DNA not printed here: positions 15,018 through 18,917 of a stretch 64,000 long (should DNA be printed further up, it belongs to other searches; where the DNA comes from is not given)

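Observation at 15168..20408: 1746-aa secreted protein with unknown core, tandem repeats, histone-H1-like K/A/P tail, G/S linker and C-terminal TM anchor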

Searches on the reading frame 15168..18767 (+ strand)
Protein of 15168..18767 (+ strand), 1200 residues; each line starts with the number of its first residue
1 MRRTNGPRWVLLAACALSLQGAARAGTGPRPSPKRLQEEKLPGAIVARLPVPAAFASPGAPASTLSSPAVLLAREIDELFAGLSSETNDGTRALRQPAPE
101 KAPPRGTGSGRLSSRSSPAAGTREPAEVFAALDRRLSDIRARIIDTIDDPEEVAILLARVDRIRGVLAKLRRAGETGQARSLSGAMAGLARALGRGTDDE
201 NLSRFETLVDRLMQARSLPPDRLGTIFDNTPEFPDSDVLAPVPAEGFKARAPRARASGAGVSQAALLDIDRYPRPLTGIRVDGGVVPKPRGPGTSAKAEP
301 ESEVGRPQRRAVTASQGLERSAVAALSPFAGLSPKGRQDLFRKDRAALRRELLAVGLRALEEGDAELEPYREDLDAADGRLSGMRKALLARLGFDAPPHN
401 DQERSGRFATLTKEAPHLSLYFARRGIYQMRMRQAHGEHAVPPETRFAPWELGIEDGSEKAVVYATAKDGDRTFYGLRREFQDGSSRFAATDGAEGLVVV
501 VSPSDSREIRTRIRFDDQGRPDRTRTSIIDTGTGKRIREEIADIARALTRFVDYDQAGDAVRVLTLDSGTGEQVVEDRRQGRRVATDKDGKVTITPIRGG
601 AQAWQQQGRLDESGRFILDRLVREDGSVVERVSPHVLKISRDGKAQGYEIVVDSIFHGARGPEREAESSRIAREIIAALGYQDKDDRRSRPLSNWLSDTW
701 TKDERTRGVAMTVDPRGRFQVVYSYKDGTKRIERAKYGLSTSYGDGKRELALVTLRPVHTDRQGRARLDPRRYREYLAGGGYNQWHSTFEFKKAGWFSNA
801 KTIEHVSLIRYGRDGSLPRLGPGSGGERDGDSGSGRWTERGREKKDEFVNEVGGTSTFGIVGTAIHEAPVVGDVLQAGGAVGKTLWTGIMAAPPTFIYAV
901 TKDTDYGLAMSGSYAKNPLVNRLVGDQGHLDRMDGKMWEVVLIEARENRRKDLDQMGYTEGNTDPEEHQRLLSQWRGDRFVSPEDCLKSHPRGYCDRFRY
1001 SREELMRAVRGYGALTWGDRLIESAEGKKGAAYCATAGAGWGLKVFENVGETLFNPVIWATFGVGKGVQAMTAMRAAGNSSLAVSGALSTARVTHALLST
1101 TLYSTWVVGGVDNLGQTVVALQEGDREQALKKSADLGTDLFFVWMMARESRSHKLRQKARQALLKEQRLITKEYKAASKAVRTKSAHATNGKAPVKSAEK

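Call 12: search_solved_structures(query=window:15168-18767:+, max_evalue=10, show_alignments=2)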
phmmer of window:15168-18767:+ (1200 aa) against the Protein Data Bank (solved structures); distinct sequences matched with E-value up to 10: 1.
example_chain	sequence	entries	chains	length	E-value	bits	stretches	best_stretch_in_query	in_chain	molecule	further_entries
3op1_A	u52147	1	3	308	0.31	11.7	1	320-375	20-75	Macrolide-efflux protein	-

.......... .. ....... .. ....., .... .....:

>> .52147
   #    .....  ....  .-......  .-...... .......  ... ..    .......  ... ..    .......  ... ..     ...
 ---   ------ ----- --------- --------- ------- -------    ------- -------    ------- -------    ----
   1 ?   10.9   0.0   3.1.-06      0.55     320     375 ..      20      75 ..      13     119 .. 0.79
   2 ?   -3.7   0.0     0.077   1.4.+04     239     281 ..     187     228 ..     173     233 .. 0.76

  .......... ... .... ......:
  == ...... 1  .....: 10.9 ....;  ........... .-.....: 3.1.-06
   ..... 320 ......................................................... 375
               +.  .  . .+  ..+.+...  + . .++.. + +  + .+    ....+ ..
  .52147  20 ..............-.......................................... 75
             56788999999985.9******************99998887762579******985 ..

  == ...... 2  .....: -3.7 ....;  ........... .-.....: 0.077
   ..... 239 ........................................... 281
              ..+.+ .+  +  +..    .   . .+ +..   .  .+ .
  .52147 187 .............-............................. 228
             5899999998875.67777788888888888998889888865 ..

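Call 27: search_protein_representatives(protein=window:15168-18767:+)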
Query: 1200 residues. Proteins with E-value up to 0.001 (for the whole library): 55; up to 1e-10: 45; up to 1e-30: 27. The best 55 are listed.
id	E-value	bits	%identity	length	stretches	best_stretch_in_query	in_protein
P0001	0.0e+00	2679.9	99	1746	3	1-1200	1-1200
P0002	6.2e-276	934.8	47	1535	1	113-1187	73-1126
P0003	8.2e-266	901.2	46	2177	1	128-1186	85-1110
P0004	5.4e-208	709.8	44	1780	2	126-1185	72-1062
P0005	7.1e-198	676.2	45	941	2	554-1188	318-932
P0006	8.5e-116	404.4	41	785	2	626-1160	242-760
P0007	2.6e-114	399.5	41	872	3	600-973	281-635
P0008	7.9e-98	344.9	35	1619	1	201-1162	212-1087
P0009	7.2e-90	318.5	32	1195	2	124-959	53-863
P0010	3.9e-85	302.9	42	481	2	619-973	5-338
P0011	7.0e-76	272.2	40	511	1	337-857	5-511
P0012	7.2e-73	262.2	45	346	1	860-1187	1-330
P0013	3.1e-67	243.6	32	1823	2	410-1186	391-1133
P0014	3.3e-67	243.5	34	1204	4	417-817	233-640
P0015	9.4e-67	242.0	34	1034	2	400-815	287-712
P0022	8.4e-45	169.3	30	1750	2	328-916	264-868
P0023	4.8e-41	156.8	30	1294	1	326-1149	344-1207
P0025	3.0e-37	144.3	33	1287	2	619-1171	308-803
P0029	2.4e-28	114.8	28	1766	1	273-954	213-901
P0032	6.5e-22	93.5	28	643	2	626-955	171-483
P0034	1.6e-18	82.3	26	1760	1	588-1160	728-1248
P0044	2.4e-13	65.1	30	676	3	652-957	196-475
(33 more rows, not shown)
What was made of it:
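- Tried and rejected: An index-free search with aa 1-1200 solved this (call 27).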

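Call 32: find_encoding_contigs(protein=P0004, flank=8000, max_places=3)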
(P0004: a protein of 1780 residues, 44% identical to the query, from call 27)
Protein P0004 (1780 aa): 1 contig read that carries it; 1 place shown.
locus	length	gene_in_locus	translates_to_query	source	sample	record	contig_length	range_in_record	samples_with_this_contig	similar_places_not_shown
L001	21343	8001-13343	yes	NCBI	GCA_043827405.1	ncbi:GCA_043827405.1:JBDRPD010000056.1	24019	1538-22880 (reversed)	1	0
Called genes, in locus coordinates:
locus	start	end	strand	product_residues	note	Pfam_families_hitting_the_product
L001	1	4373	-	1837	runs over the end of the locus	?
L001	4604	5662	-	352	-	PF00512:HisKA, PF02518:HATPase_c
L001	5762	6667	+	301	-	-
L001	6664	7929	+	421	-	-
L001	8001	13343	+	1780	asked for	-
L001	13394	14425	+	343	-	-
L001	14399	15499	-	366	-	PF01510:Amidase_2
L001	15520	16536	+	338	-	-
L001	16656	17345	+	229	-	PF00702:Hydrolase, PF13419:HAD_2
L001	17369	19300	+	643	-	PF12481:DUF3700, PF13522:GATase_6, PF13537:GATase_7, PF00733:Asn_synthase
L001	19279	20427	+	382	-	PF13439:Glyco_transf_4, PF20706:GT4-conflict, PF00534:Glycos_transf_1, PF13692:Glyco_trans_1_4, PF13524:Glyco_trans_1_2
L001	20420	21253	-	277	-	PF01790:LGT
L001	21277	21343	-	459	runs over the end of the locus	-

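Call 34: find_encoding_contigs(protein=P0029, flank=8000, max_places=2)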
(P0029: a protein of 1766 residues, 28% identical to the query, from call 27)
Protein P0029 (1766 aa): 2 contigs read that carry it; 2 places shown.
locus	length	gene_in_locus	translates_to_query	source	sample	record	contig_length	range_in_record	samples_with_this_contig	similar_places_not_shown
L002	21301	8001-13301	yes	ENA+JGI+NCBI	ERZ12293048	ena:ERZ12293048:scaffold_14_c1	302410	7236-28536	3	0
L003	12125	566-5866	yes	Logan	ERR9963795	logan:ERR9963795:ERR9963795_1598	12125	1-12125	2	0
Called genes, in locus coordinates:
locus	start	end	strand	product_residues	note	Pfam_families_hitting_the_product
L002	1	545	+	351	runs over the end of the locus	PF00437:T2SSE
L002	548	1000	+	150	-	PF00027:cNMP_binding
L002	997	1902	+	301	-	-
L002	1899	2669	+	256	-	PF00378:ECH_1, PF16113:ECH_2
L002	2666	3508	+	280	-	PF23441:SDR (weak), PF00106:adh_short, PF08659:KR, PF13561:adh_short_C2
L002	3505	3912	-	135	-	-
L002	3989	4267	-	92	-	PF12732:YtxH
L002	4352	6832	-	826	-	-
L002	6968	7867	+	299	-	-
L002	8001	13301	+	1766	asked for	-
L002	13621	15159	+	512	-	-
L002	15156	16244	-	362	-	PF01510:Amidase_2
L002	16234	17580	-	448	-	PF05195:AMP_N, PF00557:Peptidase_M24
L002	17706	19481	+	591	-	PF00924:MS_channel_2nd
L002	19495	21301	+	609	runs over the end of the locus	PF00009:GTP_EFTU, PF22042:EF-G_D2, PF03144:GTP_EFTU_D2, PF00679:EFG_C, PF21018:BipA_C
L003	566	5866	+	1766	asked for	-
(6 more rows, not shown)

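Call 35: find_encoding_contigs(protein=P0008, flank=8000, max_places=2)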
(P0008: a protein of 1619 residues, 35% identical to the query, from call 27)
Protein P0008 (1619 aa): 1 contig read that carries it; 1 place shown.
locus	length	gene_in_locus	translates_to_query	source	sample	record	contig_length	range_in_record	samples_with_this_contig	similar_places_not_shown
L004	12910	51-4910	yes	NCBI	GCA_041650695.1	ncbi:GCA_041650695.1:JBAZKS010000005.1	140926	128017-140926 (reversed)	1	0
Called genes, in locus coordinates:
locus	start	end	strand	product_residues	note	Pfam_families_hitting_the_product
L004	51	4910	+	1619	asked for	-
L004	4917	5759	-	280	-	PF00027:cNMP_binding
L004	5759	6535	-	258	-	PF13717:Zn_ribbon_4 (weak)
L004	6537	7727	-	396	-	PF00437:T2SSE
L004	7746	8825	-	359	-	PF00437:T2SSE, PF13191:AAA_16 (weak)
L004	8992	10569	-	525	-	-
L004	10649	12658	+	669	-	PF13432:TPR_16 (weak), PF14559:TPR_19, PF23914:TPR_CcmH_CycH (weak), PF13414:TPR_11, PF13424:TPR_12, PF13432:TPR_16, PF14559:TPR_19, PF13432:TPR_16, +19 more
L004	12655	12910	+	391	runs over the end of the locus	PF07690:MFS_1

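Call 36: find_encoding_contigs(protein=P0044, flank=8000, max_places=2)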
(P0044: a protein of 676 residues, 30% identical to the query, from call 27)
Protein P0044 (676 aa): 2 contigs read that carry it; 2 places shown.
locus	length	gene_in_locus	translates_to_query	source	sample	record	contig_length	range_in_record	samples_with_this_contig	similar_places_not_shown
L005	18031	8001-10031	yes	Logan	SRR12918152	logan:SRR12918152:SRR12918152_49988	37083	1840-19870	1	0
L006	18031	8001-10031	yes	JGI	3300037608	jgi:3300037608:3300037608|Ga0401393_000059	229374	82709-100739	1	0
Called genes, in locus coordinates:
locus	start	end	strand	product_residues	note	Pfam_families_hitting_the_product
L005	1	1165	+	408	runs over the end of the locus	PF05977:MFS_3, PF07690:MFS_1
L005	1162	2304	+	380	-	-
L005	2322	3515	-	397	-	PF01266:DAO (faint), PF07992:Pyr_redox_2, PF13450:NAD_binding_8 (faint), PF00070:Pyr_redox, PF14721:AIF_C (faint)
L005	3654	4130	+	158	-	PF00359:PTS_EIIA_2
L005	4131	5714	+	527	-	PF02386:TrkH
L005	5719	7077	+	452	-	PF00070:Pyr_redox (faint), PF01266:DAO (faint), PF01488:Shikimate_DH (faint), PF01494:FAD_binding_3 (faint), PF02254:TrkA_N, PF02080:TrkA_C, PF02254:TrkA_N, PF02080:TrkA_C, +6 more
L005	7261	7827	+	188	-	PF14343:PrcB_C (weak)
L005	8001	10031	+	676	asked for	-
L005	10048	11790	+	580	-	PF04389:Peptidase_M28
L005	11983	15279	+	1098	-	PF07690:MFS_1 (faint)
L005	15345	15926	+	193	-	-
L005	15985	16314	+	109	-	-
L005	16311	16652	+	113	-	-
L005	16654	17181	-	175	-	-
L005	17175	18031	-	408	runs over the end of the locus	PF00275:EPSP_synthase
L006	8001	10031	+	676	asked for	-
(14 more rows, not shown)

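Call 58: predict_structure(alignment_id=A2)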
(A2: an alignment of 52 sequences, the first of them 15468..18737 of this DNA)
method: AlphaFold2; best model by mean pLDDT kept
length: 1090 residues; sequences in the alignment: 52
mean_pLDDT: 78.2   pTM: 0.52
mean pLDDT of the five models: 78.2, 77.8, 76.0, 75.9, 75.5
residues with pLDDT >= 90: 465; 70-90: 354; 50-70: 107; < 50: 164
segments of 3 or more residues with pLDDT < 50: 1-22, 129-217, 963-997, 1047-1061
pLDDT, mean of each block of 10 residues (from residue 1): 32 37 68 90 92 90 88 70 59 65 80 69 51 34 32 30 39 32 33 35 35 48 55 77 93 96 95 95 95 89 92 96 93 84 94 88 93 92 94 89 94 86 93 94 90 91 91 88 86 75 75 80 86 95 93 87 91 97 95 91 84 96 95 96 93 96 90 96 95 84 95 70 51 75 93 77 69 74 84 86 91 90 90 93 94 92 92 89 92 90 93 87 87 85 83 72 47 40 38 48 68 78 83 78 52 26 70 92 84
secondary structure, 60 per line:
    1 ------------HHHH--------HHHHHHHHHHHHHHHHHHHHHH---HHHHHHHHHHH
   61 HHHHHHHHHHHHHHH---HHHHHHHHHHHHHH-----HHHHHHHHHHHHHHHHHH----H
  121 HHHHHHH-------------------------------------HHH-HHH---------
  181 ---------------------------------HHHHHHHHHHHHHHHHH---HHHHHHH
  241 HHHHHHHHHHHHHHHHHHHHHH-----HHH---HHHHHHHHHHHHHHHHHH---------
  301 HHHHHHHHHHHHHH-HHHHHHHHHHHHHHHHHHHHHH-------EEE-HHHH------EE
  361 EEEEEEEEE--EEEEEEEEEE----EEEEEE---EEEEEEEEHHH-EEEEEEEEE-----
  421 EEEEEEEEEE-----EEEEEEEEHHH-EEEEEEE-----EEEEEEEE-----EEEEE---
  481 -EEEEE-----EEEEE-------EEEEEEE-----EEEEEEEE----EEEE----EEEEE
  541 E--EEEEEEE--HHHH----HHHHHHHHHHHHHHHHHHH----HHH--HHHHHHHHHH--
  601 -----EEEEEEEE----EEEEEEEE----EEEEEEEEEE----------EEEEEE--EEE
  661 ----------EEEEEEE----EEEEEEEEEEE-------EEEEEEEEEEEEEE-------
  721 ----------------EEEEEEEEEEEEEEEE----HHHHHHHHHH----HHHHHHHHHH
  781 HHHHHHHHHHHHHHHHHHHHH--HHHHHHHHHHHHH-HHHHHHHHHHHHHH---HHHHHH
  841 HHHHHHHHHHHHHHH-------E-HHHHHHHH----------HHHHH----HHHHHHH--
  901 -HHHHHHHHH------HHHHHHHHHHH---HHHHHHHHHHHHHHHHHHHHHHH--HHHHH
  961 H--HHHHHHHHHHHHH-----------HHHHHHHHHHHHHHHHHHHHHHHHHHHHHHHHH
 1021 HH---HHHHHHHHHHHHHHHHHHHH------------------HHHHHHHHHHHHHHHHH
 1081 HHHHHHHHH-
elements in order (helices of 4 or more, strands of 3 or more residues): H13-16 H25-46 H50-75 H79-92 H98-115 H120-127 H214-230 H234-262 H274-291 H301-314 H316-337 E345-347 H349-352 E359-369 E372-381 E386-391 E395-402 E407-415 E421-430 E436-443 E448-454 E460-467 E473-477 E482-486 E492-496 E504-510 E516-523 E528-531 E536-541 E544-550 H553-556 H561-579 H589-598 E606-613 E618-625 E630-639 E650-655 E658-660 E671-677 E682-692 E700-713 E737-752 H757-766 H771-801 H804-816 H818-831 H835-855 H865-872 H883-887 H892-898 H902-910 H917-927 H931-953 H956-961 H964-976 H988-1022 H1026-1045 H1064-1089
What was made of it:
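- The AlphaFold model has pLDDT 78.2, with 465 residues at >= 90 (call 58).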

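Call 60: fold_search(model_id=the predicted structure, library=pdb)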
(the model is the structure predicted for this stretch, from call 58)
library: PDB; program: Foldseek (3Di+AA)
matches with E <= 10: 568; with E <= 0.001: 13
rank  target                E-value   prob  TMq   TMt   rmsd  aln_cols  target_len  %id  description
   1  2hkd                  7.8e-05  1.00  0.09  0.26  18.8       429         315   10  The crystal structure of engineered OSPA (released 2006-11-21)
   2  9e5c_3d               2.1e-04  0.99  0.10  0.14  26.0       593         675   13  Cryo-EM structure of 96 nm repeat of microtubule doublet from T. brucei flagellum (released 2025-03-12)
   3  3cka_A                3.1e-04  1.00  0.09  0.26  17.7       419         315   10  The crystal structure of OspA mutant (released 2009-03-17)
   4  5z1o_A                3.1e-04  1.00  0.08  0.24  17.0       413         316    9  Crystal structure of an OspA mutant (released 2019-01-02)
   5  8xwg                  3.1e-04  1.00  0.08  0.23  18.1       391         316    9  OspA variants for thioflavin-T binding (released 2024-11-27)
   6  2oy7                  3.8e-04  1.00  0.09  0.27  19.2       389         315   10  The crystal structure of OspA mutant (released 2008-03-04)
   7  2fkj_A                4.4e-04  1.00  0.09  0.22  19.7       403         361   10  The crystal structure of engineered OspA (released 2006-11-21)
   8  2ol6                  4.6e-04  1.00  0.08  0.30  14.3       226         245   11  The crystal structure of OspA mutant (released 2007-12-11)
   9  3eex_A                5.4e-04  1.00  0.09  0.26  18.2       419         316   10  The crystal structure of OspA mutant (released 2009-09-08)
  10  2af5                  6.4e-04  0.99  0.08  0.19  19.9       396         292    8  2.5A X-ray Structure of Engineered OspA protein (released 2006-08-01)
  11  9g41_A                6.6e-04  0.80  0.06  0.05  26.5       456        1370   10  Mouse Teneurin2 dimer variant A0B1 (released 2026-01-21)
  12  2oy8                  7.5e-04  1.00  0.09  0.26  19.4       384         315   10  The crystal structure of OspA mutant (released 2008-03-04)
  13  7ban_A                8.9e-04  0.91  0.07  0.05  27.4       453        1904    6  human Teneurin4 Mut C2 (released 2022-01-12)
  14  3aum                  2.9e-03  1.00  0.09  0.31  13.1       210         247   12  Crystal structure of OspA mutant (released 2012-02-15)
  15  2oy1                  5.7e-03  1.00  0.08  0.26  14.7       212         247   12  The crystal structure of OspA mutant (released 2007-12-11)
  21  8qja_A                7.6e-03  0.60  0.07  0.07  25.9       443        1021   13  T6SS-linked Rhs repeat protein - Advenella mimigardefordensis VgrG-Rhs core (released 2024-09-25)
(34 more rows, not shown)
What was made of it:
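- On Rhs / YD-repeat polymorphic toxins: Foldseek hits to teneurin and Rhs at E 7e-4 to 1e-2, but with TM-scores of 0.05-0.07 (call 60).
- Foldseek gave weak hits to teneurin/Rhs YD shells (call 60). TM-scores to Rhs and teneurin are 0.05-0.07 (call 60).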
